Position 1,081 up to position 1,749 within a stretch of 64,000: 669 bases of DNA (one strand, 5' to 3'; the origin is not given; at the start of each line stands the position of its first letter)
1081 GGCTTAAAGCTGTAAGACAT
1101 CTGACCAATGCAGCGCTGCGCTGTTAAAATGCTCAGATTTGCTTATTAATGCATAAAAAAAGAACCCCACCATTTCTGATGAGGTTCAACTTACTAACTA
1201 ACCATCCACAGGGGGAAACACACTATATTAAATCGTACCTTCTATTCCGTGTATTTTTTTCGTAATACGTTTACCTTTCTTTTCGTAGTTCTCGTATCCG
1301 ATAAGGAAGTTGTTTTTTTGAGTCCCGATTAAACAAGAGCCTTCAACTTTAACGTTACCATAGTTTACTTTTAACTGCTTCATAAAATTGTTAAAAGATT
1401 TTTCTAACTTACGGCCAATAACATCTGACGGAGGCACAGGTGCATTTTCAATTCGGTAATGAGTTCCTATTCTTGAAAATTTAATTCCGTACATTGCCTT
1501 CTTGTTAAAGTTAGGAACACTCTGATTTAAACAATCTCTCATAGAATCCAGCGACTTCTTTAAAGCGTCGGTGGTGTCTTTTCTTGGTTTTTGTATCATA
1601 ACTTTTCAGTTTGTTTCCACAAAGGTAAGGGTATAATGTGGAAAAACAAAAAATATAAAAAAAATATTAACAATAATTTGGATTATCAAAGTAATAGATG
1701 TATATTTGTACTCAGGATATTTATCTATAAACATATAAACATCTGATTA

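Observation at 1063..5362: Family of GC-rich 24-40 nt repeats confined to the plus-strand early region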

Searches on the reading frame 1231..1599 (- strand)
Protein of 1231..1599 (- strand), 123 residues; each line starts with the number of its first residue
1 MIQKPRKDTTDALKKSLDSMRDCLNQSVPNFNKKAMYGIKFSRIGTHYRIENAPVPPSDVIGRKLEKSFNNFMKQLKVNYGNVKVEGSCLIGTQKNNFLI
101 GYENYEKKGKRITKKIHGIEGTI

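Call 15: search_protein_families(library=phrogs, proteins=[window:1231-1599:-], max_evalue=0.01)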
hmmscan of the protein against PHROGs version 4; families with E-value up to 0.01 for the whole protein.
window:1231-1599:- (123 aa): 0 families

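Call 16: search_protein_families(library=pfam, proteins=[window:1231-1599:-], max_evalue=0.01)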
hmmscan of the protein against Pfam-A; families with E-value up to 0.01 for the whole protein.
window:1231-1599:- (123 aa): 0 families

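Call 66: find_related_loci(query=window:1231-1599:-, collection=metagenome_contigs, flank=10000)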
Query window:1231-1599:- (123 aa) in metagenome_contigs; peptide patterns used: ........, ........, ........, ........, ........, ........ (x = any residue, [..] = any of these).
134 stretches matched a pattern; 18 encode a relative of the query (tblastn E <= 1e-3); 18 distinct loci.
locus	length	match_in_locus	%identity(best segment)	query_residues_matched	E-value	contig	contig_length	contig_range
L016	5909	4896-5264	100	1-123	1e-81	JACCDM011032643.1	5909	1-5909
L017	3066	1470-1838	100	1-123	2e-82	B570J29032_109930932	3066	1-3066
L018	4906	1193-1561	100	1-123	1e-81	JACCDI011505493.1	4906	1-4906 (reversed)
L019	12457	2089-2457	100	1-123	1e-81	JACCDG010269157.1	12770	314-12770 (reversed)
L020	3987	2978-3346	99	1-123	3e-81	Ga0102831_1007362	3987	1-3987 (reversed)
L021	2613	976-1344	99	1-123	1e-82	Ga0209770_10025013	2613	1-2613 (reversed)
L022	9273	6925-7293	89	1-123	4e-74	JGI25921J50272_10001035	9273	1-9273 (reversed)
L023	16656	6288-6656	89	1-123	4e-74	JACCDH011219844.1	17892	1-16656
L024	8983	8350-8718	89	1-123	4e-74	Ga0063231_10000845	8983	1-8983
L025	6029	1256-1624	89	1-123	4e-74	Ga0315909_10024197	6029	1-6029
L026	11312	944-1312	89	1-123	4e-74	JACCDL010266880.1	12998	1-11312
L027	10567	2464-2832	89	1-123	4e-74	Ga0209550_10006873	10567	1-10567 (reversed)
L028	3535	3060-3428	89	1-123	2e-73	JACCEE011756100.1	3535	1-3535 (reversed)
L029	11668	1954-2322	87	1-123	2e-73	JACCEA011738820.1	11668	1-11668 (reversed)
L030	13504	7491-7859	85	1-123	5e-72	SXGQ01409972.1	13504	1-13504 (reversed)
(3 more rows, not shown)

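Call 81: search_solved_structures(query=window:1231-1599:-, max_evalue=10)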
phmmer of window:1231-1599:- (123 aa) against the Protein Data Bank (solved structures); distinct sequences matched with E-value up to 10: 3.
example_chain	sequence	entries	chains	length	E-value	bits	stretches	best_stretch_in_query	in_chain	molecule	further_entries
9sir_A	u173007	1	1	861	1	13.1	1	7-55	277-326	Alpha-actinin-2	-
3bs5_B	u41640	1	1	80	1.3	12.7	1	18-55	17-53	Connector enhancer of kinase suppressor of ras 2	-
2ean_A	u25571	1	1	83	1.7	12.4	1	18-55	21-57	Connector enhancer of kinase suppressor of ras 2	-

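Call 95: find_homologous_proteins(query=window:1231-1599:-, max_evalue=0.001)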
Query window:1231-1599:- (123 aa): 12 proteins with E <= 0.001 among 13 candidates.
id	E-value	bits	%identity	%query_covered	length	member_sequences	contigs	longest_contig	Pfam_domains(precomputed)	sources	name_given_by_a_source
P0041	1.8e-75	269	99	100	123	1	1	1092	-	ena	-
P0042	7.5e-71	254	93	100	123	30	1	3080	-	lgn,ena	-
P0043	4.9e-68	245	89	100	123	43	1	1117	-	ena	-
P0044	3.9e-60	219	95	85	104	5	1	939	-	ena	-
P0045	4.4e-52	193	69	100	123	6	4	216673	-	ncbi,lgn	-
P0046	9.3e-51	189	72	100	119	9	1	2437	-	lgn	-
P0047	6.6e-50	186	67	100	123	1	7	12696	-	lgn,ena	-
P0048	1.6e-47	179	64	100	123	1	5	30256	-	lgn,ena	-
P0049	2.1e-39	153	61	100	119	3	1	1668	-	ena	-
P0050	1.8e-37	146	53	100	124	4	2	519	-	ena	-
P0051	1.8e-31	127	55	88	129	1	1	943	-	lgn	-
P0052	8.4e-18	83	100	34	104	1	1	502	PF00416.28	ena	-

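Call 101: find_encoding_contigs(protein=P0048, flank=10000, max_places=1)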
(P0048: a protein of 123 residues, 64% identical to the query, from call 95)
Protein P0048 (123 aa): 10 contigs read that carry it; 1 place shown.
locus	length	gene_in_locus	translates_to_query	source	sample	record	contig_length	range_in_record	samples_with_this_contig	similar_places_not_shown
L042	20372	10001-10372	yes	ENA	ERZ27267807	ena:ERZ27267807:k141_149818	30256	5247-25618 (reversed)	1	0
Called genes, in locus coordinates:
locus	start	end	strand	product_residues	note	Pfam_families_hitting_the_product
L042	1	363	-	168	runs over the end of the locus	-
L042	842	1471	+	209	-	-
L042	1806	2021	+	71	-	-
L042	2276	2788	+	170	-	-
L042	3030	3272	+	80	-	PF14192:DUF4314 (weak)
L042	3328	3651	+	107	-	-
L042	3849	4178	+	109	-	-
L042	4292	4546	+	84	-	-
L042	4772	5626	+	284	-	PF06067:DUF932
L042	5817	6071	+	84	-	-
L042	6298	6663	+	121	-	PF12957:DUF3846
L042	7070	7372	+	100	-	-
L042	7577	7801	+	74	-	-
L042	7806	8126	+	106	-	-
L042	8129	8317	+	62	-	-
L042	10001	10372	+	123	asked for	-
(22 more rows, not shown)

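Call 102: find_encoding_contigs(protein=P0045, flank=10000, max_places=1)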
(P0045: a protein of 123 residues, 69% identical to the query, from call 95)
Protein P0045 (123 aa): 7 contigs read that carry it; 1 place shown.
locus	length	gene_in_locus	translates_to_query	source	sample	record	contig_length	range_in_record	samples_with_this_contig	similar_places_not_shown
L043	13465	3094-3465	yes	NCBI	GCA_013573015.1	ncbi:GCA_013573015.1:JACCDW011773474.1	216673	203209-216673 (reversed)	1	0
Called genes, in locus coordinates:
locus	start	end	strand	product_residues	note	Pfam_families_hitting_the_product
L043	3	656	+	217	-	?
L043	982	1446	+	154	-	-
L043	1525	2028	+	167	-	-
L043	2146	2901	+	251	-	PF02195:ParB_N (faint)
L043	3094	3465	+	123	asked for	-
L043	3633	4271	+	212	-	PF18406:DUF1281_C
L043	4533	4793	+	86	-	-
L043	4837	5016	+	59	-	-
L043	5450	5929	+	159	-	-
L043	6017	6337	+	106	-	-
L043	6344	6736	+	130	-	-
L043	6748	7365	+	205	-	PF14025:DUF4241 (weak)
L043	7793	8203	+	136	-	-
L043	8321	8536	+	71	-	-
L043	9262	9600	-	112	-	-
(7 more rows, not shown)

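Call 106: predict_structure(alignment_id=A8)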
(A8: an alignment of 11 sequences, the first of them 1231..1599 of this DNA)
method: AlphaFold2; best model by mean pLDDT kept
length: 123 residues; sequences in the alignment: 11
mean_pLDDT: 89.3   pTM: 0.82
mean pLDDT of the five models: 89.3, 89.2, 89.0, 88.0, 84.4
residues with pLDDT >= 90: 86; 70-90: 29; 50-70: 4; < 50: 4
segments of 3 or more residues with pLDDT < 50: 1-4
pLDDT, mean of each block of 10 residues (from residue 1): 57 92 94 93 92 93 96 88 92 92 92 92 83
secondary structure, 60 per line:
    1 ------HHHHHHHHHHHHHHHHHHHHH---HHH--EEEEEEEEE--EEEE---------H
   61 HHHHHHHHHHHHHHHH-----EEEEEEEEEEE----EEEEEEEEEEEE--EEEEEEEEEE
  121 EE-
elements in order: H7-27 E36-44 E47-50 H60-76 E82-92 E97-108 E111-122

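Call 109: fold_search(model_id=the predicted structure, library=pdb)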
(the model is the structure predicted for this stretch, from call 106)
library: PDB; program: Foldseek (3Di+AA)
matches with E <= 10: 255; with E <= 0.001: 0
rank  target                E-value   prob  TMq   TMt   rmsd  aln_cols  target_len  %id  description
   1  6gel_A                6.1e-01  0.16  0.23  0.07  10.3        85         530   10  The structure of TWITCH-2B (released 2019-08-21)
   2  2fme_B                6.1e-01  0.10  0.21  0.10  18.4       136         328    7  Crystal structure of the mitotic kinesin eg5 (ksp) in complex with mg-adp and (r)-4-(3-hydroxyphenyl)-n,n,7,8-tetramet (released 2006-04-18)
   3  6uru_A                6.9e-01  0.30  0.23  0.07   8.4        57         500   10  iAChSnFR Fluorescent Acetylcholine Sensor precursor (released 2019-11-20)
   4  9dtr_j                7.3e-01  0.28  0.21  0.26   4.2        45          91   16  Structure of the yeast post-catalytic P complex spliceosome at 2.3 Angstrom resolution (released 2024-12-25)
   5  7ytj_D                7.7e-01  0.14  0.28  0.07  12.4       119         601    6  Cryo-EM structure of VTC complex (released 2023-02-22)
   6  9zdg                  8.2e-01  0.25  0.23  0.08   8.6        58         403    9  Calcium biosensor with a fluorescence-lifetime readout (released 2026-01-21)
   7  3sg4                  9.8e-01  0.25  0.22  0.09   8.1        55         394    5  Crystal Structure of GCaMP3-D380Y, LP(linker 2) (released 2012-06-20)
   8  6gel_B                9.8e-01  0.23  0.23  0.07   8.6        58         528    9  The structure of TWITCH-2B (released 2019-08-21)
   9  4ck5_C                1.0e+00  0.06  0.19  0.08  16.7       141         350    7  Pseudo-atomic model of microtubule-bound human kinesin-5 motor domain in the ADP state, based on cryo-electron microsc (released 2014-02-05)
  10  4uxp_C                1.0e+00  0.04  0.18  0.09  16.8       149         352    7  Conserved mechanisms of microtubule-stimulated ADP release, ATP binding, and force generation in transport kinesins (released 2014-09-24)
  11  5ukg_B                1.1e+00  0.08  0.22  0.09  16.0       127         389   10  Crystal Structure of the genetically encoded calcium indicator K-GECO (released 2018-02-07)
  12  7aug                  1.2e+00  0.21  0.22  0.08   8.3        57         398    7  Crystal structure of rsGCamP1.3 in the ON state (released 2021-10-27)
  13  8ovp_A                1.2e+00  0.21  0.22  0.07   8.4        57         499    9  X-ray structure of the iAspSnFR in complex with L-aspartate (released 2023-05-17)
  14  8i6v_D                1.2e+00  0.13  0.26  0.07   8.2        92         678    6  Cryo-EM structure of the polyphosphate polymerase VTC complex(Vtc4/Vtc3/Vtc1) (released 2023-03-01)
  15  4ik3                  1.3e+00  0.20  0.22  0.09   8.4        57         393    7  High resolution structure of GCaMP3 at pH 8.5 (released 2014-01-29)
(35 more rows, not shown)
